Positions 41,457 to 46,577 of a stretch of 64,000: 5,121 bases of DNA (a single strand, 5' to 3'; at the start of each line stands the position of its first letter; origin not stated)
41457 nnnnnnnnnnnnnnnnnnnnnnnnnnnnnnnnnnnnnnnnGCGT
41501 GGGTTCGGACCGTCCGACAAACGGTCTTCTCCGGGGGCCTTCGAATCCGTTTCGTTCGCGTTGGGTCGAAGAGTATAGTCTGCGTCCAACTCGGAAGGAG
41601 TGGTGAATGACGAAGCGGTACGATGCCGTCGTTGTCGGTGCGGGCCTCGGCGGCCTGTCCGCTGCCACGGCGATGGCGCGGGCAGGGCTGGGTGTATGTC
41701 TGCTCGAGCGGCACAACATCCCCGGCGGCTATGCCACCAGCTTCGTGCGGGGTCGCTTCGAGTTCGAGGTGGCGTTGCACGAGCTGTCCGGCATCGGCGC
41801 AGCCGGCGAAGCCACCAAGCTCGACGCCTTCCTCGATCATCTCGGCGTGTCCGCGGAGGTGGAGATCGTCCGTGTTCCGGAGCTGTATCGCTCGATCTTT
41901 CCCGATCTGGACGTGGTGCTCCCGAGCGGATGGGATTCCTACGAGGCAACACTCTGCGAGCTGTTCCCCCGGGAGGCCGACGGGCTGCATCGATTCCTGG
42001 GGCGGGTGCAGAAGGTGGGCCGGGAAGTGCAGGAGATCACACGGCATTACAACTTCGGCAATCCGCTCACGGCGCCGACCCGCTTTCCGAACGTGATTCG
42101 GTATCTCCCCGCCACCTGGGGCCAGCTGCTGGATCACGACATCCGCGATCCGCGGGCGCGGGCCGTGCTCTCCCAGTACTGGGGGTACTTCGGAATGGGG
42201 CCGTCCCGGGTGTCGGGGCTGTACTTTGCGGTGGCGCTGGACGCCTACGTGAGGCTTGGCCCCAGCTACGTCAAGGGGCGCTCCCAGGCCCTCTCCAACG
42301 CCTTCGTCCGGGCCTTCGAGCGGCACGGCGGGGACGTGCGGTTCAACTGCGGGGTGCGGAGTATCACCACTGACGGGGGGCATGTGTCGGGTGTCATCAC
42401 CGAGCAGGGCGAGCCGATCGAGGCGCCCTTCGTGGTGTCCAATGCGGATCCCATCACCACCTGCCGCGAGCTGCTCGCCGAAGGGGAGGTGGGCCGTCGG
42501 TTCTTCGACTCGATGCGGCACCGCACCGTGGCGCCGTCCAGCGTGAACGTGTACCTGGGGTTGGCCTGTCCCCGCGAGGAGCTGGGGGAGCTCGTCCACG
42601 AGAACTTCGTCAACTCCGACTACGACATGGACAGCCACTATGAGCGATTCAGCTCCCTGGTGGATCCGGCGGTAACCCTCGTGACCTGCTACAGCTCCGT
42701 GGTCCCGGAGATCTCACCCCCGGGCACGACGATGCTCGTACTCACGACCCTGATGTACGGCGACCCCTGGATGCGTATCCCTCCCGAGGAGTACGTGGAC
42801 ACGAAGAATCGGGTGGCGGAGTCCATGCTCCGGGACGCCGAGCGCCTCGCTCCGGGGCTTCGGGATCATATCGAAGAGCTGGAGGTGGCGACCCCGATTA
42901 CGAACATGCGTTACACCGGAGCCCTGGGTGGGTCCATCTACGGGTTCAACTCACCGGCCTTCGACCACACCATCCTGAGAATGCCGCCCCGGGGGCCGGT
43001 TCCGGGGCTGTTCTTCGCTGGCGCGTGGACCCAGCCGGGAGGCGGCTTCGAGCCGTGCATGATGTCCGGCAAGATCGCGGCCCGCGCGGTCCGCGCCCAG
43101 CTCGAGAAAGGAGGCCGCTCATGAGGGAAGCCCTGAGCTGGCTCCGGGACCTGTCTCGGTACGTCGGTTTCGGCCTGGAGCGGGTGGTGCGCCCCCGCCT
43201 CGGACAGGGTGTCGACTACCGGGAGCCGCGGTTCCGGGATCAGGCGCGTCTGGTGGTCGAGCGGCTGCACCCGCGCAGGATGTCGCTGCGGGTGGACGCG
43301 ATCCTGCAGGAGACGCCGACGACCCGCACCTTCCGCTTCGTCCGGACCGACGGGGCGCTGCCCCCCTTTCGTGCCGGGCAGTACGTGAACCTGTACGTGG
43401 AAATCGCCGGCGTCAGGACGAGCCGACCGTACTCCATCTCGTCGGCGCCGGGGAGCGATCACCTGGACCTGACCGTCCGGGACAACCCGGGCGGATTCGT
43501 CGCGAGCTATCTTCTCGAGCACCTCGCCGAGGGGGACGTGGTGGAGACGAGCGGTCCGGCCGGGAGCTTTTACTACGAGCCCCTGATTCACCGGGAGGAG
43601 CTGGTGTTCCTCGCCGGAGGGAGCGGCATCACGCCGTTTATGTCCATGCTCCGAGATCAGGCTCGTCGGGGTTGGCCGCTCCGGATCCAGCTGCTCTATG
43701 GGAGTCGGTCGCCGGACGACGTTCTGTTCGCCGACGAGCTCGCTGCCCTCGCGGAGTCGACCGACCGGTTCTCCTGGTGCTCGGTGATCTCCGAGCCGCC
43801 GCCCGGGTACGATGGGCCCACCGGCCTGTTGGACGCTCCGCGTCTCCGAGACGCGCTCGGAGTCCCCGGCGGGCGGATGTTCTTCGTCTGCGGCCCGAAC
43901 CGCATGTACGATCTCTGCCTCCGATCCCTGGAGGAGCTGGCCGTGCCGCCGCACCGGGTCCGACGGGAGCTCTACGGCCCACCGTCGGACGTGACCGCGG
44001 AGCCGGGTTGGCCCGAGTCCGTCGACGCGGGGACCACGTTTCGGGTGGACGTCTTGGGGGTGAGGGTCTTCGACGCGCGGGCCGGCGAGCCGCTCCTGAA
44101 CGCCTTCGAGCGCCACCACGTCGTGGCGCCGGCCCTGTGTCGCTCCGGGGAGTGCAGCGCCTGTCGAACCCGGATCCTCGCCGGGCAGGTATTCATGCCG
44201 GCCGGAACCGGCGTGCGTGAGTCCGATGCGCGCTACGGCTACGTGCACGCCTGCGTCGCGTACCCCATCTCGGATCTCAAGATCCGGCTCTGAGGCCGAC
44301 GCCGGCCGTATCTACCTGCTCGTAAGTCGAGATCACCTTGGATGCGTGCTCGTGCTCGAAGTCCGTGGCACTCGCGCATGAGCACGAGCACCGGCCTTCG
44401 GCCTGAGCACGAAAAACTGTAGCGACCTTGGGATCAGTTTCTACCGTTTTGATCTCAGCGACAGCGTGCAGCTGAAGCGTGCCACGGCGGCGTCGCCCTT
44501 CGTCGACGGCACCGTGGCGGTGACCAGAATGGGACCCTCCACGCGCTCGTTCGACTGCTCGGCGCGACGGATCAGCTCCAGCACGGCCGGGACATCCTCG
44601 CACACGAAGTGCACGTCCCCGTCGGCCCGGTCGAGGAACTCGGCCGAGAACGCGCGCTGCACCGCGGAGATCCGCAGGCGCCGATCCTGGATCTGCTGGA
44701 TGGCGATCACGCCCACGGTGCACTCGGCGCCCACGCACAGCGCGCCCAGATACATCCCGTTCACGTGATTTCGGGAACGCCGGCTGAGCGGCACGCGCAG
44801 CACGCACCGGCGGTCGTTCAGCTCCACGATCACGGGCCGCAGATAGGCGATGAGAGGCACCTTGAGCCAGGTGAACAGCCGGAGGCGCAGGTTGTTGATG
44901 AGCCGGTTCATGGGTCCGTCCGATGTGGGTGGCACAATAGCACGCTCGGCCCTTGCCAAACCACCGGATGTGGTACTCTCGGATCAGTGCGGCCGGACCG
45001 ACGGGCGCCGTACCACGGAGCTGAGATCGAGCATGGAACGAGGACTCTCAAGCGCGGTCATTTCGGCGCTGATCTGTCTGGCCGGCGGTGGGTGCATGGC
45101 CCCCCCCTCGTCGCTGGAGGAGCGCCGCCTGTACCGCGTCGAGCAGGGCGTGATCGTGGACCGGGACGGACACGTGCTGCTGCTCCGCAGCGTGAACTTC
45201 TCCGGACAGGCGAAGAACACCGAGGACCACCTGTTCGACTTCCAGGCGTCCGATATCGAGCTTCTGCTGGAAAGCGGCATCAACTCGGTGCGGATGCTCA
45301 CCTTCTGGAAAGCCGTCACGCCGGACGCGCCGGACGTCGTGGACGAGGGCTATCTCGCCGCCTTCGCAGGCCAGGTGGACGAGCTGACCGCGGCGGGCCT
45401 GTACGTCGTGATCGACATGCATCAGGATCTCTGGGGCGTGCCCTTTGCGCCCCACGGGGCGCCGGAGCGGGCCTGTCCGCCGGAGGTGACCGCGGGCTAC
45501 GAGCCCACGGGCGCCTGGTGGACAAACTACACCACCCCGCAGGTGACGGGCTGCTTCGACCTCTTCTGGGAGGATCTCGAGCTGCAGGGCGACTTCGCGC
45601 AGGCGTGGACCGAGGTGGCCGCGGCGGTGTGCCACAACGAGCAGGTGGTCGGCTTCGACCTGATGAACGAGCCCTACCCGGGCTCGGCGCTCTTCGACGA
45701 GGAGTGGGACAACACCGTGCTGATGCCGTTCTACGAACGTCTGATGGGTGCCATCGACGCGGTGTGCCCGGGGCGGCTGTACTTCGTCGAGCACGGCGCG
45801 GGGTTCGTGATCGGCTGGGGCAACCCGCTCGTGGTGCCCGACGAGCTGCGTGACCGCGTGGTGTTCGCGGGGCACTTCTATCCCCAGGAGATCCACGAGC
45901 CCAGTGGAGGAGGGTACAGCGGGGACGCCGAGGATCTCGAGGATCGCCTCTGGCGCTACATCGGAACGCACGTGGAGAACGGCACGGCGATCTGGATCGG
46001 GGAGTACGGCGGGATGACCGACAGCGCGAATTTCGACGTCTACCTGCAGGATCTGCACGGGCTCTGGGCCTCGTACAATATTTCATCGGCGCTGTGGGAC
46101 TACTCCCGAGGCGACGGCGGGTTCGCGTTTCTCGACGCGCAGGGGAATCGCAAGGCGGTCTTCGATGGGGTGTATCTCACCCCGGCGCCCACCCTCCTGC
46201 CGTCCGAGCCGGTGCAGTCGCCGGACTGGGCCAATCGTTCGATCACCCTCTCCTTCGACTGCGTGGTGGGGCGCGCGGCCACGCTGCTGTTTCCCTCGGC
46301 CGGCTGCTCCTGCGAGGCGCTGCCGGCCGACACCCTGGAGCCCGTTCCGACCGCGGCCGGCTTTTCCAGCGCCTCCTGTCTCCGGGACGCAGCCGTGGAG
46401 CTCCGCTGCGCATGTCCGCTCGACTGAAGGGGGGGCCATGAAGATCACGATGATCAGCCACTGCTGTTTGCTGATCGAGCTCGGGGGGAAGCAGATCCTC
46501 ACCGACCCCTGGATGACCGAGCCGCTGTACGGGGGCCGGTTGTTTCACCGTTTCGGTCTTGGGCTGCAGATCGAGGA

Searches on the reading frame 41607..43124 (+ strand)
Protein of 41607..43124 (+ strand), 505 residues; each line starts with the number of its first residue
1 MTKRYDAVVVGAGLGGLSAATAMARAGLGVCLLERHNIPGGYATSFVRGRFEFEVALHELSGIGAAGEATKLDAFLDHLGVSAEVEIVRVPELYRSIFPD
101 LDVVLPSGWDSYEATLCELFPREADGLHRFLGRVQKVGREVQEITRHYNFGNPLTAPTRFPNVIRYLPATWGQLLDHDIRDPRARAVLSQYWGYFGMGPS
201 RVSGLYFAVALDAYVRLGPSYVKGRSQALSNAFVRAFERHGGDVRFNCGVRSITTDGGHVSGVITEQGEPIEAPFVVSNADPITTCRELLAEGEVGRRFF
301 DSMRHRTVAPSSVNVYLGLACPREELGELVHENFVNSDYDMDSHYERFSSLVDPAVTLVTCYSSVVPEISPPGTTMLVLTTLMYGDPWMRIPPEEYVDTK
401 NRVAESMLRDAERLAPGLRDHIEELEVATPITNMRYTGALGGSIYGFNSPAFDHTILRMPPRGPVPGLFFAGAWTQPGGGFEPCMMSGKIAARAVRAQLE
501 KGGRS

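Call 30: search_protein_families(library=pfam, proteins=[window:41607-43124:+], max_evalue=0.00001)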
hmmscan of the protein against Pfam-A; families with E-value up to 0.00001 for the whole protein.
window:41607-43124:+ (505 aa): 7 families
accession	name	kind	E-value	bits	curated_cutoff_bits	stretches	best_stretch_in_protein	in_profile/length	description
PF01593.30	Amino_oxidase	-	2.6e-25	90.1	19.8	1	14-495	1-442/443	Flavin containing amine oxidoreductase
PF01266.30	DAO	-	2.5e-12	47.4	27.9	1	6-47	1-41/353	FAD dependent oxidoreductase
PF13450.12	NAD_binding_8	-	1.2e-11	45.2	21.9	1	9-66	1-58/68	NAD(P)-binding Rossmann-like domain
PF12831.13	FAD_oxidored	-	3.2e-09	37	27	1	6-50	1-45/416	FAD dependent oxidoreductase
PF00890.30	FAD_binding_2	-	6.4e-09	35.9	20.4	1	6-43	1-37/414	FAD binding domain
PF01494.25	FAD_binding_3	-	4.9e-08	33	22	0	5-37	2-34/349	FAD binding domain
PF07992.20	Pyr_redox_2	-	8.1e-08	32.5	26.1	0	5-40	1-37/291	Pyridine nucleotide-disulphide oxidoreductase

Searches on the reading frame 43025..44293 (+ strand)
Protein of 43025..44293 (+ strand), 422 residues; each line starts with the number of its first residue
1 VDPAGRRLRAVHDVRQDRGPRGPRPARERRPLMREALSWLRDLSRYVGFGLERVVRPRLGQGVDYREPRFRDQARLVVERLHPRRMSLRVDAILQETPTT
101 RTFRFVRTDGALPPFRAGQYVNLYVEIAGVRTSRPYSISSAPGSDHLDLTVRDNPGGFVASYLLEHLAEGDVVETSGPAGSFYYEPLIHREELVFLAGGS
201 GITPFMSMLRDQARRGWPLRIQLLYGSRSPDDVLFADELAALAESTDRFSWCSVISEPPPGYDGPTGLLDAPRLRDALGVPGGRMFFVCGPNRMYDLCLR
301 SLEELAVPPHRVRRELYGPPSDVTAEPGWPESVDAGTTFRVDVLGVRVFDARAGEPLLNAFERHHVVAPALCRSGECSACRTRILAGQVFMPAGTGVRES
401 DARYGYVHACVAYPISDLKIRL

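Call 30: search_protein_families(library=pfam, proteins=[window:43025-44293:+], max_evalue=0.00001)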
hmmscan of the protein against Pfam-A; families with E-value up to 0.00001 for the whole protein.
window:43025-44293:+ (422 aa): 3 families
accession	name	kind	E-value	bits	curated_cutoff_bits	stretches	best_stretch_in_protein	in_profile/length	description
PF00175.26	NAD_binding_1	-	2.8e-15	57.3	22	1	195-296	1-105/109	Oxidoreductase NAD-binding domain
PF00970.30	FAD_binding_6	-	9e-13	48.8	21.1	1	94-184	8-99/99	Oxidoreductase FAD-binding domain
PF00111.32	Fer2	-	1.2e-09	38.4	21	1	347-414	8-76/77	2Fe-2S iron-sulfur cluster binding domain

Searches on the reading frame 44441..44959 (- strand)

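Call 30: search_protein_families(library=pfam, proteins=[window:44441-44959:-], max_evalue=0.00001)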
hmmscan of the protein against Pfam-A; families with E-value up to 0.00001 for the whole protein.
window:44441-44959:- (172 aa): 1 family
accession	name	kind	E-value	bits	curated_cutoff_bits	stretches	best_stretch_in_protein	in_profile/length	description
PF14539.12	DUF4442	-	1.7e-13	51.4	25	1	30-165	9-129/132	Domain of unknown function (DUF4442)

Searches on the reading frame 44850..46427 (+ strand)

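Call 30: search_protein_families(library=pfam, proteins=[window:44850-46427:+], max_evalue=0.00001)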
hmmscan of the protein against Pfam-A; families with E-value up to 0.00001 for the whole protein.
window:44850-46427:+ (525 aa): 1 family
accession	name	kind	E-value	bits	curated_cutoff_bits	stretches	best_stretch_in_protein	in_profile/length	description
PF00150.24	Cellulase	-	1e-28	101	23.5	1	133-419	24-269/272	Cellulase (glycosyl hydrolase family 5)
